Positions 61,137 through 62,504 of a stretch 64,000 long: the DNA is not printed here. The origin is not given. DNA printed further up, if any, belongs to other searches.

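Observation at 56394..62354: Adjacent rhomboid and 1607-aa single-pass S8 subtilase both end in cytoplasmic CPxC zinc ribbons: possible protease-shedding or signalling pair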

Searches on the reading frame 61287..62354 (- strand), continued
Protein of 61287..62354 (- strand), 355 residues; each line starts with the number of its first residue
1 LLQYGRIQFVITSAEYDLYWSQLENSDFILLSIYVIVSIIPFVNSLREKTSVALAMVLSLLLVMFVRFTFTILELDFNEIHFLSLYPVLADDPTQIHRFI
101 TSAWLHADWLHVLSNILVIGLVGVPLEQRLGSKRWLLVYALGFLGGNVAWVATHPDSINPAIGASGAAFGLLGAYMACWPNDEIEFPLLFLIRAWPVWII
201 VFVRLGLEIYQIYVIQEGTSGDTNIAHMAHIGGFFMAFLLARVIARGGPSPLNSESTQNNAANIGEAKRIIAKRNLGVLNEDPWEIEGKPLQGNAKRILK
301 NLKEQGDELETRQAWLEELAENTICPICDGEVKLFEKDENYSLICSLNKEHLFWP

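Call 48: search_protein_families(library=pfam, proteins=[L089:4111-8013:+, L090:3629-6145:+, L092:660-2528:+, L093:170-2002:+, L094:4237-8010:+, L087:91-2817:+, L087:2940-3815:+], max_evalue=0.01)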
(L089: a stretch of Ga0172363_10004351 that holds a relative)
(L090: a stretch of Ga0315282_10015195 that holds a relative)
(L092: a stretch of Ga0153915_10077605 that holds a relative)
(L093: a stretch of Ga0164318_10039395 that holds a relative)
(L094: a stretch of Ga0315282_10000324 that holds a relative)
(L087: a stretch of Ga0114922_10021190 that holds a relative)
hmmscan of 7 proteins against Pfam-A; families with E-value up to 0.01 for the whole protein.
L089:4111-8013:+ (1300 aa): 4 families
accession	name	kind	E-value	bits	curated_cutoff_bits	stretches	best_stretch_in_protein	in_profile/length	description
PF13091.12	PLDc_2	-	1.8e-39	135.1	27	2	1111-1249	1-132/132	PLD-like domain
PF00932.25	LTD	-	1.1e-28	100.2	34.3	2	68-191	5-108/109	Lamin Tail Domain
PF07705.17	CARDB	-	6.9e-11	42.7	22.7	1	578-688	2-100/101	CARDB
PF00614.28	PLDc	-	9.5e-07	29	21.9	1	1198-1221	5-28/28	Phospholipase D Active site motif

L090:3629-6145:+ (838 aa): 4 families
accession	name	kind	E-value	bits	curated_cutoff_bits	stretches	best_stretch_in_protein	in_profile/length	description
PF13091.12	PLDc_2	-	1.1e-40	138.9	27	2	656-794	1-132/132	PLD-like domain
PF00932.25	LTD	-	9.7e-31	106.8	34.3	2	59-183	5-108/109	Lamin Tail Domain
PF00614.28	PLDc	-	1.4e-07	31.7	21.9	1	744-763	6-25/28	Phospholipase D Active site motif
PF24106.1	Beta-prop_EDC4L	-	0.009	15.5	27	0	718-766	60-109/375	EDC4-like protein pdc1 beta-propeller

L092:660-2528:+ (622 aa): 4 families
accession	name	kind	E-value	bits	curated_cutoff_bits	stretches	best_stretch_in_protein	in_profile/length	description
PF13091.12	PLDc_2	-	1.4e-43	148.3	27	2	440-578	1-132/132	PLD-like domain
PF00932.25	LTD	-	1.6e-09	38.6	34.3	1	32-161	5-108/109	Lamin Tail Domain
PF00614.28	PLDc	-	3.6e-08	33.5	21.9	1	526-548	4-26/28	Phospholipase D Active site motif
PF24217.1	DUF7436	-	0.0064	16.9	34.2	0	311-384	85-151/153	Family of unknown function (DUF7436)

L093:170-2002:+ (610 aa): 5 families
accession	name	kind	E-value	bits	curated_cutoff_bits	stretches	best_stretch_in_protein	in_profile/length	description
PF13091.12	PLDc_2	-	5.8e-41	139.9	27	2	419-557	1-132/132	PLD-like domain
PF00932.25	LTD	-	9.2e-14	52.2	34.3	1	9-141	2-108/109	Lamin Tail Domain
PF00614.28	PLDc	-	7.7e-09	35.6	21.9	1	505-529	4-28/28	Phospholipase D Active site motif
PF11495.14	Regulator_TrmB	-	0.0014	18.3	22.2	0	219-268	14-61/233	Archaeal transcriptional regulator TrmB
PF17941.7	PP_kinase_C_1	-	0.0097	15.9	25.7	0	409-553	13-158/167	Polyphosphate kinase C-terminal domain 1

L094:4237-8010:+ (1257 aa): 6 families
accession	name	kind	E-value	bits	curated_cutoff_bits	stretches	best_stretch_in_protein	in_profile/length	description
PF13091.12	PLDc_2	-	3.5e-43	147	27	2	1074-1212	1-132/132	PLD-like domain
PF00932.25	LTD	-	3e-34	118.1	34.3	2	32-156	4-108/109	Lamin Tail Domain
PF07705.17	CARDB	-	4.2e-13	49.8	22.7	1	542-652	2-100/101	CARDB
PF00614.28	PLDc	-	1e-05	25.8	21.9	1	1160-1183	4-27/28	Phospholipase D Active site motif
PF11495.14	Regulator_TrmB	-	0.0002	21.2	22.2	0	1068-1231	9-148/233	Archaeal transcriptional regulator TrmB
PF24402.1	iHKD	-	0.0088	16.6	27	0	1109-1170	11-61/111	Inactive HKD-Rease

L087:91-2817:+ (908 aa): 3 families
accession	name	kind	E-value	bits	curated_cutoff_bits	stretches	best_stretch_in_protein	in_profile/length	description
PF00932.25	LTD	-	2.4e-28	99.1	34.3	2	11-133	6-108/109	Lamin Tail Domain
PF07705.17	CARDB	-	1.1e-09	38.9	22.7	1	521-628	3-98/101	CARDB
PF13091.12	PLDc_2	-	0.0007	19.9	27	1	852-895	1-45/132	PLD-like domain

L087:2940-3815:+ (291 aa): 3 families
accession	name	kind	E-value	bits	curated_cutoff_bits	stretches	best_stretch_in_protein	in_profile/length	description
PF13091.12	PLDc_2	-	1.3e-26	93.5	27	1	103-241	1-132/132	PLD-like domain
PF00614.28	PLDc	-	0.0006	20.2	21.9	1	189-213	4-28/28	Phospholipase D Active site motif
PF11495.14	Regulator_TrmB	-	0.0059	16.3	22.2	0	97-241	9-129/233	Archaeal transcriptional regulator TrmB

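Call 67: find_related_loci(query=A6, collection=viral_contigs, flank=8000)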
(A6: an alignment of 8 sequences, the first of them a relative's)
Query A6 (328 aa) in viral_contigs; peptide patterns used: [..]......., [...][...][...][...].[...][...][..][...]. (x = any residue, [..] = any of these).
65 stretches matched a pattern; 24 encode a relative of the query (tblastn E <= 1e-3); 24 distinct loci.
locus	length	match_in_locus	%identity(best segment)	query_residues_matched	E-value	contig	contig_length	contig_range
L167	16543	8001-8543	33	27-235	2e-21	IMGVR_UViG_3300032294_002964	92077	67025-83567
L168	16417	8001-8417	36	86-242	2e-20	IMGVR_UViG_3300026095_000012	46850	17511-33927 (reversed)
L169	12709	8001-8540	31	68-259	5e-20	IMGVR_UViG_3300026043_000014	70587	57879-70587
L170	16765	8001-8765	29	44-309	9e-20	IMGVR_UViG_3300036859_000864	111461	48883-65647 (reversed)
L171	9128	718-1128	36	84-238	1e-19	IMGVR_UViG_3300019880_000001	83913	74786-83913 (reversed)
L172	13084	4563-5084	34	87-273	2e-19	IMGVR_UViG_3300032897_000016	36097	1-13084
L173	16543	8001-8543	30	37-245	1e-18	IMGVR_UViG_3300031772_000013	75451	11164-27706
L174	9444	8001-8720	28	22-271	3e-18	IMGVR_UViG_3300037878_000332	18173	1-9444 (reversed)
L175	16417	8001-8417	35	85-234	1e-17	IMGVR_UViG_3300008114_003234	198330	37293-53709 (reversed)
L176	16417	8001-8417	35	85-234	1e-17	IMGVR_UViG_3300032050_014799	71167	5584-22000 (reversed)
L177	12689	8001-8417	35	85-234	1e-17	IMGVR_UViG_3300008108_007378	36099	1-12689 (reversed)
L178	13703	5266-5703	34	83-238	6e-17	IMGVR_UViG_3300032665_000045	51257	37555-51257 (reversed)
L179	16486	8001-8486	32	73-234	2e-15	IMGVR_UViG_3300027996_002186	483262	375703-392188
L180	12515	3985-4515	29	87-259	4e-15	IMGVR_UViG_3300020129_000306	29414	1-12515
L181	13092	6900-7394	31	40-235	4e-15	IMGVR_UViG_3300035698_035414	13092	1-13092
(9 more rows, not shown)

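Call 69: search_protein_families(library=ncbifam, proteins=[P0265, P0279, P0289, L094:4237-8010:+, L090:3629-6145:+, P0484], max_evalue=0.01)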
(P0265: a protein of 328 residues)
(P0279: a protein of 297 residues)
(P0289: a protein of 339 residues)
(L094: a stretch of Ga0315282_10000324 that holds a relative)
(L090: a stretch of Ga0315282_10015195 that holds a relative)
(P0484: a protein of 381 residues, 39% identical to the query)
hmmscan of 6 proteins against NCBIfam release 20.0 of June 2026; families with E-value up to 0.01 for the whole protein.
P0265 (328 aa): 5 families
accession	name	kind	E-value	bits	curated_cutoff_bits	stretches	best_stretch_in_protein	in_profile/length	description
TIGR03902.1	rhom_GG_sort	equivalog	5.1e-11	42.8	84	1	83-228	15-153/154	rhombosortase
TIGR04239.1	rhombo_GlpG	equivalog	4.9e-05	23.2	250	1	41-230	98-267/271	rhomboid family intramembrane serine protease GlpG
NF008155.0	PRK10907.1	equivalog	7.5e-05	22.2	335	1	78-235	129-272/276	rhomboid family intramembrane serine protease GlpG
NF034126.3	PRK09521.1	equivalog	0.0072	16.1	90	0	300-325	144-169/180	exosome complex RNA-binding protein Csl4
NF003214.0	PRK04179.1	equivalog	0.0077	16.1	71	0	302-325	19-42/62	50S ribosomal protein L37e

P0279 (297 aa): 3 families
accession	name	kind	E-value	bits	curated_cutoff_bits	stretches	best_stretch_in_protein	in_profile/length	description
TIGR03902.1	rhom_GG_sort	equivalog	1.2e-11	44.8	84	1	77-217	19-153/154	rhombosortase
TIGR04239.1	rhombo_GlpG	equivalog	4.9e-08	33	250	1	26-220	90-268/271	rhomboid family intramembrane serine protease GlpG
NF008155.0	PRK10907.1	equivalog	2.8e-07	30.2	335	1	31-222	96-270/276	rhomboid family intramembrane serine protease GlpG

P0289 (339 aa): 0 families

L094:4237-8010:+ (1257 aa): 8 families
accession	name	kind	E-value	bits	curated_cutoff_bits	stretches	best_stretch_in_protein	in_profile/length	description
NF038319.1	DISARM_DrmC_I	equivalog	6.6e-20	71.6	133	2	1071-1203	96-226/236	DISARM system phospholipase D-like protein DrmC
TIGR04265.1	bac_cardiolipin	equivalog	1.1e-14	54.3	290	1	857-1221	118-460/483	cardiolipin synthase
NF010490.0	PRK13912.1-1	equivalog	2.5e-13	50.4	211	2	870-980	32-127/159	nuclease NucT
NF010492.0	PRK13912.1-3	equivalog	4.7e-09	36.1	297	1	1073-1201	38-161/178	nuclease NucT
NF010493.0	PRK13912.1-4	equivalog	9.1e-09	35.5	351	1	1103-1201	55-154/171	nuclease NucT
NF008427.0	PRK11263.1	equivalog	3.6e-07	29.6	281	1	1071-1208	209-336/409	cardiolipin synthase ClsB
NF010491.0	PRK13912.1-2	equivalog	5.6e-07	29.5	225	1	1111-1199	72-159/180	nuclease NucT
NF006946.0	PRK09428.1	equivalog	0.00069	18.6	314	0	1160-1199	354-394/451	CDP-diacylglycerol--serine O-phosphatidyltransferase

L090:3629-6145:+ (838 aa): 10 families
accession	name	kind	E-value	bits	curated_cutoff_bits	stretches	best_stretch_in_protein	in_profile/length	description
NF038319.1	DISARM_DrmC_I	equivalog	1e-22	80.8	133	2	656-788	99-229/236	DISARM system phospholipase D-like protein DrmC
NF010490.0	PRK13912.1-1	equivalog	1.3e-09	38.3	211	2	452-561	32-126/159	nuclease NucT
TIGR04265.1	bac_cardiolipin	equivalog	3.1e-09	36.3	290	1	440-790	119-447/483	cardiolipin synthase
NF010492.0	PRK13912.1-3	equivalog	8.6e-08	31.9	297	0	450-561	34-142/178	nuclease NucT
NF010491.0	PRK13912.1-2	equivalog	2e-06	27.7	225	1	659-772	44-152/180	nuclease NucT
NF010493.0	PRK13912.1-4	equivalog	4.2e-06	26.8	351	0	458-565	35-139/171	nuclease NucT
NF006946.0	PRK09428.1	equivalog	1.3e-05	24.4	314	1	741-781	354-394/451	CDP-diacylglycerol--serine O-phosphatidyltransferase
NF008427.0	PRK11263.1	equivalog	5.4e-05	22.5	281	1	657-783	213-329/409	cardiolipin synthase ClsB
NF009107.0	PRK12452.1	equivalog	8e-05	21.6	787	1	656-812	155-314/509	cardiolipin synthase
NF041068.1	DpdK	equivalog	0.0051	16.4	100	1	674-780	56-153/167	phospholipase D-like domain-containing protein DpdK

P0484 (381 aa): 0 families

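Call 75: search_solved_structures(query=A1, max_evalue=0.001)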
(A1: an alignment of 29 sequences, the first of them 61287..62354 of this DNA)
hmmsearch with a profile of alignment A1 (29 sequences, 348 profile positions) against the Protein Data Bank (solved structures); distinct sequences matched with E-value up to 0.001: 4.
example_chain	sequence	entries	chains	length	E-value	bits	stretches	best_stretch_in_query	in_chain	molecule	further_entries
9xy4_A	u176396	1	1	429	1.6e-05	27.4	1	74-167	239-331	Inactive rhomboid protein 1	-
9q7y_A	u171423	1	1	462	1.8e-05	27.2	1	74-167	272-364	Inactive rhomboid protein 1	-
8snl_B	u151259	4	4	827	0.00051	22.4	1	75-168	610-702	Inactive rhomboid protein 2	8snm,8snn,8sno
9o58_B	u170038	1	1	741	0.00068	22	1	75-168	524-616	GFP-iRhom2 fusion protein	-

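Call 76: find_encoding_contigs(protein=P0243, flank=7000, max_places=1)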
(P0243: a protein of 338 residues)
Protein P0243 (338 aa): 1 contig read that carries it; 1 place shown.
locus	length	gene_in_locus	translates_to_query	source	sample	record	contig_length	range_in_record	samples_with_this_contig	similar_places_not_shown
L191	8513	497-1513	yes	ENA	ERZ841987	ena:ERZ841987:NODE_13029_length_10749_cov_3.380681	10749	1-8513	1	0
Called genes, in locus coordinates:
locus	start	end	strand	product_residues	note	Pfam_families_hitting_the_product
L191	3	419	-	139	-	?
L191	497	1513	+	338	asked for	PF01694:Rhomboid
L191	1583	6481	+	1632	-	PF00082:Peptidase_S8, PF07705:CARDB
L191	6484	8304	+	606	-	PF13522:GATase_6, PF13537:GATase_7, PF01380:SIS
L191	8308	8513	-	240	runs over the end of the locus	PF06745:ATPase, PF13481:AAA_25 (weak), PF23442:DUF7125 (faint)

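Call 77: find_encoding_contigs(protein=P0503, flank=7000, max_places=1)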
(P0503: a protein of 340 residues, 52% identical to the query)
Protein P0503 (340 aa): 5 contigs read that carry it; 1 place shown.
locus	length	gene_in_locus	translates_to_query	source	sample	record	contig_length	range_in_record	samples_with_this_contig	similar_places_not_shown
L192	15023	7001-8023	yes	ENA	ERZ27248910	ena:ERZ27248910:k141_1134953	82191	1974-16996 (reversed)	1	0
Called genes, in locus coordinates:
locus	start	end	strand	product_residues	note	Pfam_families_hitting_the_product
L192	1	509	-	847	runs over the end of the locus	-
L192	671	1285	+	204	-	PF01551:Peptidase_M23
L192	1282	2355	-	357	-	PF10432:bact-PGI_C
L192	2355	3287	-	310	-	PF04981:NMD3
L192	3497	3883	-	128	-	-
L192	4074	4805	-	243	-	PF01578:Cytochrom_C_asm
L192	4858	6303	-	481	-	PF00005:ABC_tran, PF02463:SMC_N (faint), PF13191:AAA_16 (faint), PF13555:AAA_29 (weak), PF13304:AAA_21 (faint)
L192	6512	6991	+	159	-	-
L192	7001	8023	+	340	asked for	PF01694:Rhomboid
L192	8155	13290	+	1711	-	PF00082:Peptidase_S8, PF07705:CARDB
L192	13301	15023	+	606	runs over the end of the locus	PF13522:GATase_6, PF13537:GATase_7, PF01380:SIS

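Call 78: find_encoding_contigs(protein=P0458, flank=7000, max_places=1)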
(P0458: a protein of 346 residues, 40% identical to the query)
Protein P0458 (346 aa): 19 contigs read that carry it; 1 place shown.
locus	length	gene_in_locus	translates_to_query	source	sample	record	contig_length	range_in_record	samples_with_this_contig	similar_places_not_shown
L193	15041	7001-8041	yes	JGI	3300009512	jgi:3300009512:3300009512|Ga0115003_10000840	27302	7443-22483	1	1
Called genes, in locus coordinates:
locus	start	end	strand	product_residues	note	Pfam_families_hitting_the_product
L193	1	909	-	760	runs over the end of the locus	-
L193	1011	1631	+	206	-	PF01551:Peptidase_M23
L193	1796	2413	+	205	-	-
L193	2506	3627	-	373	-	PF10432:bact-PGI_C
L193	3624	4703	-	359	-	PF04981:NMD3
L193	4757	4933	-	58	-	-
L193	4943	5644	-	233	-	PF01578:Cytochrom_C_asm (weak)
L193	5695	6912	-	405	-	PF00005:ABC_tran, PF13304:AAA_21 (faint), PF02463:SMC_N (weak)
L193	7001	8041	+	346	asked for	PF01694:Rhomboid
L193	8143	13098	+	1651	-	PF00082:Peptidase_S8, PF17957:Big_7 (faint), PF07705:CARDB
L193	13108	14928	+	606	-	PF13230:GATase_4 (faint), PF13522:GATase_6, PF13537:GATase_7, PF01380:SIS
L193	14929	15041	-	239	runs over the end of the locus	PF06745:ATPase, PF13481:AAA_25, PF23442:DUF7125 (faint)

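Call 81: list_cluster_members(proteins=[P0265, P0279, P0289, P0262, P0246, P0263, P0280, P0267, P0314, P0286])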
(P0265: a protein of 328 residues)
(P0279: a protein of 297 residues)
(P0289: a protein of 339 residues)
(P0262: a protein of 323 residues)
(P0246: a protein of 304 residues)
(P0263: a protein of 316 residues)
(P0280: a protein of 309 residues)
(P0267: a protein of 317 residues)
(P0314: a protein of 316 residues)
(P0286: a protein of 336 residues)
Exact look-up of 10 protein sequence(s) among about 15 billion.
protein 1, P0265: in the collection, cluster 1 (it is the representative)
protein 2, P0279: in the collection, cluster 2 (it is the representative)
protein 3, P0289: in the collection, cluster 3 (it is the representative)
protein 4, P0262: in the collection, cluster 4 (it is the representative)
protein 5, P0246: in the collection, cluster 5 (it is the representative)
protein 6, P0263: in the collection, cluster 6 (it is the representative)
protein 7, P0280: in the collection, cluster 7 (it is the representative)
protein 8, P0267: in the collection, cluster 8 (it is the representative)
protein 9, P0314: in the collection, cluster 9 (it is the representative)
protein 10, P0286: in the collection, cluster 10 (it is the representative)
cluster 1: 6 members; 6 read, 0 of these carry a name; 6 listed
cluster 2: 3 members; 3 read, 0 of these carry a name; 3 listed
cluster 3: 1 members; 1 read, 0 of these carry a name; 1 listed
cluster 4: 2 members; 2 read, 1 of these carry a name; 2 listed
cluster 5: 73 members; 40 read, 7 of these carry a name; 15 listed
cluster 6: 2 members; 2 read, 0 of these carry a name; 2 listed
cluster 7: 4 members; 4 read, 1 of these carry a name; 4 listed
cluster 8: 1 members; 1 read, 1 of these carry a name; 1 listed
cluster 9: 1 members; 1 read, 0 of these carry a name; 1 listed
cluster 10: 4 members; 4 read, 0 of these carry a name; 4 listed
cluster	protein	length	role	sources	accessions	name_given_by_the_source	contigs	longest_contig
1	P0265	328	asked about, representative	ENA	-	-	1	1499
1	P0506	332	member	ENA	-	-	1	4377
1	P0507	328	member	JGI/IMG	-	-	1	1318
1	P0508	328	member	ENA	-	-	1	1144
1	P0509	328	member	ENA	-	-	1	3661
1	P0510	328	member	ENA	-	-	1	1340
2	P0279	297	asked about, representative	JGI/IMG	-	-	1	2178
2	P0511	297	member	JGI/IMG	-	-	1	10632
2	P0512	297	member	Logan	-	-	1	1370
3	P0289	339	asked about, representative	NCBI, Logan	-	-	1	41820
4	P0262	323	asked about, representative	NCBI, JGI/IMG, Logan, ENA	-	-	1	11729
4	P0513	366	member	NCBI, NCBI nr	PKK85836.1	MAG: hypothetical protein CVT48_03710 [Thermoplasmata archaeon HGW-Thermoplasmata-1]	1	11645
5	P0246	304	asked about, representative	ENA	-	-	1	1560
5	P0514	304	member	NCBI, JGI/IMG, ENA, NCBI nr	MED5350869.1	MAG: rhomboid family intramembrane serine protease [Candidatus Thermoplasmatota archaeon] | rhomboid family intramembrane serine protease [Candidatus Thermoplasmatota archaeon]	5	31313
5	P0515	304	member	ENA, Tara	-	strand:+ start:2104 stop:3018 length:915 start_codon:yes stop_codon:yes gene_type:complete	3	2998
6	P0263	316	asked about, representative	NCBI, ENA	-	-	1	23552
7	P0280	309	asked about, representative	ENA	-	-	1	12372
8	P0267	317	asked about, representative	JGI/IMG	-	membrane associated rhomboid family serine protease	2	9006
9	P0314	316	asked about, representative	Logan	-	-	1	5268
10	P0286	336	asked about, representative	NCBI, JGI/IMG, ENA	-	-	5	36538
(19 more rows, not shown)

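Call 82: find_encoding_contigs(protein=P0262, flank=7000, max_places=1)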
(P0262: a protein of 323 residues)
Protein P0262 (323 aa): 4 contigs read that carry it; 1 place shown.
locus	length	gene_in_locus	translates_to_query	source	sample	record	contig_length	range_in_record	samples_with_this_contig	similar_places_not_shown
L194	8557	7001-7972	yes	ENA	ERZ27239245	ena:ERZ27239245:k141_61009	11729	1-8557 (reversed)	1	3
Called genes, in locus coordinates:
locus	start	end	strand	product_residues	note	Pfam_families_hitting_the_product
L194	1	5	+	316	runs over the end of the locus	PF04055:Radical_SAM, PF08608:Wyosine_form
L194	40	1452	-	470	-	PF00224:PK, PF02887:PK_C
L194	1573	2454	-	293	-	PF00763:THF_DHG_CYH, PF02882:THF_DHG_CYH_C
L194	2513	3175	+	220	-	PF00702:Hydrolase, PF12710:HAD, PF13419:HAD_2, PF13242:Hydrolase_like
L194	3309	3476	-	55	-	PF03911:Sec61_beta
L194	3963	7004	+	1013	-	PF07705:CARDB (weak), PF00932:LTD, PF13091:PLDc_2, PF00614:PLDc (faint), PF13091:PLDc_2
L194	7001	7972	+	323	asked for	PF01694:Rhomboid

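Call 83: find_encoding_contigs(protein=P0289, flank=7000, max_places=1)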
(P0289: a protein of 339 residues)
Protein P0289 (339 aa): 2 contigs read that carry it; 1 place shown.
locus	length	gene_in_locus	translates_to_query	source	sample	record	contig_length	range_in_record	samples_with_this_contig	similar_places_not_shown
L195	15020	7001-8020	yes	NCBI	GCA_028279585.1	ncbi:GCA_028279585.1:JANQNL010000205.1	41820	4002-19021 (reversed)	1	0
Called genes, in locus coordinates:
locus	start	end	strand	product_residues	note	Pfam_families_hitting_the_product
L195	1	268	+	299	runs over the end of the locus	PF00561:Abhydrolase_1 (faint), PF12146:Hydrolase_4 (weak)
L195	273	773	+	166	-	PF10604:Polyketide_cyc2 (weak), PF08327:AHSA1 (weak)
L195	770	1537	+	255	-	PF13187:Fer4_9 (faint), PF12838:Fer4_7 (faint), PF00037:Fer4 (faint), PF12797:Fer4_2 (faint), PF13237:Fer4_10 (weak), PF13484:Fer4_16 (faint), PF14697:Fer4_21 (weak)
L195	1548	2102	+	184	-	PF00440:TetR_N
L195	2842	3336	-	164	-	PF07366:SnoaL, PF12680:SnoaL_2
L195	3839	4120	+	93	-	PF07661:MORN_2 (faint)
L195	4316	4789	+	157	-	PF28474:DUF8412, PF13376:OmdA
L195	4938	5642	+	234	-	PF00696:AA_kinase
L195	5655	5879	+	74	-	PF09889:DUF2116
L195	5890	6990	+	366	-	PF01467:CTP_transf_like (weak), PF01931:NTPase_I-T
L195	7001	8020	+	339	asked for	PF01694:Rhomboid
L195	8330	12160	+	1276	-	PF13559:DUF4129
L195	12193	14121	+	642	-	PF14258:DUF4350 (faint)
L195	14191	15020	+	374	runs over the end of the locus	PF20030:bpMoxR, PF07726:AAA_3, PF07728:AAA_5, PF17863:AAA_lid_2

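Call 84: find_encoding_contigs(protein=P0286, flank=7000, max_places=1)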
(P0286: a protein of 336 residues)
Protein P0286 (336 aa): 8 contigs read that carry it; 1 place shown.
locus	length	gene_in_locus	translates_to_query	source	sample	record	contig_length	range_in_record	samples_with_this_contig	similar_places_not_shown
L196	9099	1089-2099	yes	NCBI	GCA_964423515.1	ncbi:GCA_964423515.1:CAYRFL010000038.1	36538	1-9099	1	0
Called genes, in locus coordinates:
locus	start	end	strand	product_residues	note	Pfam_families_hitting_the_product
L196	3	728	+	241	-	?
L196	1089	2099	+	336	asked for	PF01694:Rhomboid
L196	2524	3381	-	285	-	PF00808:CBFD_NFYB_HMF (faint)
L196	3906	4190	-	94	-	-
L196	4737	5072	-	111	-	-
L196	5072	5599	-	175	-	-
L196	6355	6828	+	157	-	-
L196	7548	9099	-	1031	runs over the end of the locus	-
